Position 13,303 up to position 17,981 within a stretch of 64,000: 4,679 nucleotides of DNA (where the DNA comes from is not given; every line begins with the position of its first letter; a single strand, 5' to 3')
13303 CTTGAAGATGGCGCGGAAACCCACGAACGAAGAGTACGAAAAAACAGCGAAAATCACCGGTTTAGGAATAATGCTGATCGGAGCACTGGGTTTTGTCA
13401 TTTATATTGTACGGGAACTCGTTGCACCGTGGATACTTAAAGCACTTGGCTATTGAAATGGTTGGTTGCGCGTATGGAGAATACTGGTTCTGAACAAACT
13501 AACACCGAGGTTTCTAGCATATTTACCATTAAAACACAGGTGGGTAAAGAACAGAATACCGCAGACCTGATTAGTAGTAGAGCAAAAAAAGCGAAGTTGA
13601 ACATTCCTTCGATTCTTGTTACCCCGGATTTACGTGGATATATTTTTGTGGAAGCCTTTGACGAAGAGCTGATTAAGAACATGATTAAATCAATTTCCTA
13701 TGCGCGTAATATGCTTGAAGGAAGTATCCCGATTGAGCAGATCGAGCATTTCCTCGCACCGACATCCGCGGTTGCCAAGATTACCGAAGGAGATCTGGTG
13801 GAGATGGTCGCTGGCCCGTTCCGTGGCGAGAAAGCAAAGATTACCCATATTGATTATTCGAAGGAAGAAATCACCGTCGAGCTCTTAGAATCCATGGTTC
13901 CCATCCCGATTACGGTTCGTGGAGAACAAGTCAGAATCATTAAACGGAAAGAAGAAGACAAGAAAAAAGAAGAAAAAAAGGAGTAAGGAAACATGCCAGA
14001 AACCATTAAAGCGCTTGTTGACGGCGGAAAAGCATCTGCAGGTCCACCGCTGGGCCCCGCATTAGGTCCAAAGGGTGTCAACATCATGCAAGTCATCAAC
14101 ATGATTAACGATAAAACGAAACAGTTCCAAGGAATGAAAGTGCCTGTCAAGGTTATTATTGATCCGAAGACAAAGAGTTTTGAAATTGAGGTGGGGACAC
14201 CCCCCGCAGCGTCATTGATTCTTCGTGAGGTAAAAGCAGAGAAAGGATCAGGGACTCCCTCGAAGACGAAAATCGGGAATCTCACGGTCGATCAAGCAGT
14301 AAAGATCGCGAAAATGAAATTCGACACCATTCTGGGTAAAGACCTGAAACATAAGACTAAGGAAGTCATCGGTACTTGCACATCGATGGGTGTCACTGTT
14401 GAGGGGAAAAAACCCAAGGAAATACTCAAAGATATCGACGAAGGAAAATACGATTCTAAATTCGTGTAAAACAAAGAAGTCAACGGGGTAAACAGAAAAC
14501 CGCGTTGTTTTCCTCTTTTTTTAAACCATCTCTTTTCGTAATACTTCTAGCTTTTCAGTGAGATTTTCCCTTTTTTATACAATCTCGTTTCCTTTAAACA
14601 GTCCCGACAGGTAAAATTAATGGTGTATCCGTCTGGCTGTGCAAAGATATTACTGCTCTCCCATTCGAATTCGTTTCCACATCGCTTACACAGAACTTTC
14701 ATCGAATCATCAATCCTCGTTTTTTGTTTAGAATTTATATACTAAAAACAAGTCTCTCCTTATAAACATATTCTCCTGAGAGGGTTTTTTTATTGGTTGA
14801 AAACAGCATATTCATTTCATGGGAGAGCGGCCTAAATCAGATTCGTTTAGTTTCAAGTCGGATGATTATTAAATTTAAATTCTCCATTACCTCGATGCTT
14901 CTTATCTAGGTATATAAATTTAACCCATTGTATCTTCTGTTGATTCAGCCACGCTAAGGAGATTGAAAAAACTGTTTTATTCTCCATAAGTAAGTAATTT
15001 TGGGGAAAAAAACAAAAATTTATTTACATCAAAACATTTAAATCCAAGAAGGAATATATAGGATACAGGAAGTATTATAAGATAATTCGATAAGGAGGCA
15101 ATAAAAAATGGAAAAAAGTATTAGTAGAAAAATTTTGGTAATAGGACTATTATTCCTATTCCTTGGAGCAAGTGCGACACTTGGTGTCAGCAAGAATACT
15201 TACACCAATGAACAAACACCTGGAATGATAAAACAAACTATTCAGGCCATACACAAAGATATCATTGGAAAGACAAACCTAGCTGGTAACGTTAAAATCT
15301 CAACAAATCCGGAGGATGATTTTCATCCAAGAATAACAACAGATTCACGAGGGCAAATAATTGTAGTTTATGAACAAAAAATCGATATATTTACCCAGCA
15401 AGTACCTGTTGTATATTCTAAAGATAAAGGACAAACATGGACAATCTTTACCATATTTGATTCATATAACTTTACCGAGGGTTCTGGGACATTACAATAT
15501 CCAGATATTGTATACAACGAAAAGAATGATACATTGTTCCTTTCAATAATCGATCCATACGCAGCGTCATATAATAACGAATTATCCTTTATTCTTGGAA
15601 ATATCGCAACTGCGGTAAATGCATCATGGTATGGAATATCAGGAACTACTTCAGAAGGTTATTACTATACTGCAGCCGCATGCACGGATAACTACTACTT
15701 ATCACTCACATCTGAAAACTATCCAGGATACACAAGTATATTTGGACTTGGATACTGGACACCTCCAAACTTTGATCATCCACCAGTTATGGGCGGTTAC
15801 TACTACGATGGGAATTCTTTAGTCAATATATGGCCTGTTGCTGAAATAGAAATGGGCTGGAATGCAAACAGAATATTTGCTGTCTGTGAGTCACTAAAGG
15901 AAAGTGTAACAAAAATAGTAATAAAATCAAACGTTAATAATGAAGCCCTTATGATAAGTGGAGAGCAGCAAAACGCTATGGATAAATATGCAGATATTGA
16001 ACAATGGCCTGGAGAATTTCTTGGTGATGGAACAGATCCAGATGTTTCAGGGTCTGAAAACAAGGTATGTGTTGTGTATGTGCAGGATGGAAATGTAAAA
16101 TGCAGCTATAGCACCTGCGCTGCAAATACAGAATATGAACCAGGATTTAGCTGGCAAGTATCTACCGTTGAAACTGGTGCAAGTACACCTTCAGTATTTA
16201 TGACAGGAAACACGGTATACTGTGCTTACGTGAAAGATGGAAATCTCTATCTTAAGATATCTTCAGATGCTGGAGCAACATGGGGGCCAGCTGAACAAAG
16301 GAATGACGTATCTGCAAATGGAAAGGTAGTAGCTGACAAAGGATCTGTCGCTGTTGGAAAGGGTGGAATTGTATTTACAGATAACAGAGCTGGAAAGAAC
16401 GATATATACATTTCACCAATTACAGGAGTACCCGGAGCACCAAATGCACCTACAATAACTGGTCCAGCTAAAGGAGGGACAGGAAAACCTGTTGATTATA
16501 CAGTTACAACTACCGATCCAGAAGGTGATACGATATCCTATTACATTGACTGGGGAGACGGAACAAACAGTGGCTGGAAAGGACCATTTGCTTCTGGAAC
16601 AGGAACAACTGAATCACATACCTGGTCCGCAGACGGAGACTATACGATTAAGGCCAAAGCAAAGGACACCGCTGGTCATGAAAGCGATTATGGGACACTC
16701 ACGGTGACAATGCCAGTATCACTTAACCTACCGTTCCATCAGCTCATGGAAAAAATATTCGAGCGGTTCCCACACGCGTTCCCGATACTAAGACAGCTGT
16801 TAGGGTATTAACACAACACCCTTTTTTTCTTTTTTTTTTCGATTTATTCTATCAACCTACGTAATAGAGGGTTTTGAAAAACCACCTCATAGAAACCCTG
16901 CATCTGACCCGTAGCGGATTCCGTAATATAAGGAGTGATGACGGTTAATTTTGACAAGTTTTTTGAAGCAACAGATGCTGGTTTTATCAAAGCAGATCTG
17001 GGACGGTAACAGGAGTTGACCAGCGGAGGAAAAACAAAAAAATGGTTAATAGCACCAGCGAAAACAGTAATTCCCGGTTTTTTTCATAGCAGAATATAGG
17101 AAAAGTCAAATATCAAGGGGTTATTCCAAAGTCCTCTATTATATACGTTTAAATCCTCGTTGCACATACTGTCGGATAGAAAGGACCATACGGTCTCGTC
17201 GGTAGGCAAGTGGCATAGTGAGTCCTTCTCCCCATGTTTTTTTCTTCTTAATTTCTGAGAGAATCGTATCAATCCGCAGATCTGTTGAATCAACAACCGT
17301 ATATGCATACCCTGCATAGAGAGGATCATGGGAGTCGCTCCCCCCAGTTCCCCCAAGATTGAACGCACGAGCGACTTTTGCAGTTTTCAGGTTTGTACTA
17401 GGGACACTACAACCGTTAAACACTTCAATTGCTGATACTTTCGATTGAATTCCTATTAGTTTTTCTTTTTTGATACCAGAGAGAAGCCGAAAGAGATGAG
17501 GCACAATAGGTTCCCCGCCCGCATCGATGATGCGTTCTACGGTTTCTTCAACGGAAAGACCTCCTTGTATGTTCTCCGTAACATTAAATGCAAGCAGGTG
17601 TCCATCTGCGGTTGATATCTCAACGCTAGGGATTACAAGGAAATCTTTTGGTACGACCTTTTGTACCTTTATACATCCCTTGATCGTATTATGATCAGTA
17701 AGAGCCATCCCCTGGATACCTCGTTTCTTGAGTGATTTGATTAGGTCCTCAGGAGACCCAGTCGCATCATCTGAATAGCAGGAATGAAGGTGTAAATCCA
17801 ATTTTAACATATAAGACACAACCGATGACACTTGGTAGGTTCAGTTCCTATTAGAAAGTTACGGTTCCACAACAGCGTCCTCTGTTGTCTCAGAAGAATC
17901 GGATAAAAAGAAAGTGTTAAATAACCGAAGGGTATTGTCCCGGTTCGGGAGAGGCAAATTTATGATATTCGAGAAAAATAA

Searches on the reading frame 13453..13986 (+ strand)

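Call 31: search_protein_families(library=pfam, proteins=[window:13453-13986:+], max_evalue=0.01)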
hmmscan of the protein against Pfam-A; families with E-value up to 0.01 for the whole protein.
window:13453-13986:+ (177 aa): 3 families
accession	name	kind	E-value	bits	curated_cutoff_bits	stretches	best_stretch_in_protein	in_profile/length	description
PF03439.18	Spt5-NGN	-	1.2e-19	70.5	22.4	1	22-101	1-84/84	Early transcription elongation factor of RNA pol II, NGN section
PF00467.35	KOW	-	2e-08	34.2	22.3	1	112-143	1-32/32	KOW motif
PF23291.1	KOW4_SPT5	-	0.009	16.3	27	0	109-133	8-32/55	Transcription elongation factor SPT5, fourth KOW domain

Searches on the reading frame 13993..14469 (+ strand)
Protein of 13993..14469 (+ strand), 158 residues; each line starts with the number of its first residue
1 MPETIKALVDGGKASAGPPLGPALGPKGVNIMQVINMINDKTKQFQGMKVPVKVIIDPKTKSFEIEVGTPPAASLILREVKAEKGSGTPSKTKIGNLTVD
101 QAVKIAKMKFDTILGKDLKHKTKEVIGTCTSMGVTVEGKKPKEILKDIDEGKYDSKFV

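Call 31: search_protein_families(library=pfam, proteins=[window:13993-14469:+], max_evalue=0.01)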
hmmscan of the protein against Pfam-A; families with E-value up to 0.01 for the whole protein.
window:13993-14469:+ (158 aa): 2 families
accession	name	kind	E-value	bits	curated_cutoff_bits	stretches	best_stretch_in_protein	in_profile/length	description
PF03946.19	Ribosomal_L11_N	-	4.8e-23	81.1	32.9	1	5-63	1-58/58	Ribosomal protein L11, N-terminal domain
PF00298.24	Ribosomal_L11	-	2.6e-21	76.3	21.4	1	69-136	2-69/69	Ribosomal protein L11, RNA binding domain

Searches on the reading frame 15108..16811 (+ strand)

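Call 81: search_protein_families(library=pfam, proteins=[window:15108-16811:+], max_evalue=0.001)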
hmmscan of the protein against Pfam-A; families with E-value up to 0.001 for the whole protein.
window:15108-16811:+ (567 aa): 3 families
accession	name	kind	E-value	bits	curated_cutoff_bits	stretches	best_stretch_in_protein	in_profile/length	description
PF18911.6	PKD_4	-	2.7e-07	31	27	1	444-534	3-84/85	PKD domain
PF00801.26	PKD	-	4e-05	24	23.5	1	458-528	13-75/80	PKD domain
PF13088.12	BNR_2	-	0.00026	20.9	31.4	0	344-409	145-215/277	BNR repeat-like domain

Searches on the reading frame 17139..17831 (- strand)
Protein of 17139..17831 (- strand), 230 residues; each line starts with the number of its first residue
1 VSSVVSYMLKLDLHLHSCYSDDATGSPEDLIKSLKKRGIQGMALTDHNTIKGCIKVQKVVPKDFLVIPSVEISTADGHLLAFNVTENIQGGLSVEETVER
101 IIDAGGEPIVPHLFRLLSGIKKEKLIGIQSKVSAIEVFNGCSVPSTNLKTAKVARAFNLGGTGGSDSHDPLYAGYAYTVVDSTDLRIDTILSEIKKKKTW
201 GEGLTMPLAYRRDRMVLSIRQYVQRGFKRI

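Call 81: search_protein_families(library=pfam, proteins=[window:17139-17831:-], max_evalue=0.001)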
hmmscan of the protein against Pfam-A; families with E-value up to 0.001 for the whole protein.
window:17139-17831:- (230 aa): 2 families
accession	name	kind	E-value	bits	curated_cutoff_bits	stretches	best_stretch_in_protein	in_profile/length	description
PF02811.25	PHP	-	9.7e-11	42.7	26.4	1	12-60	1-50/164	PHP domain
PF13263.12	PHP_C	-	3.3e-10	39.8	21.3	1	145-199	2-56/56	PHP-associated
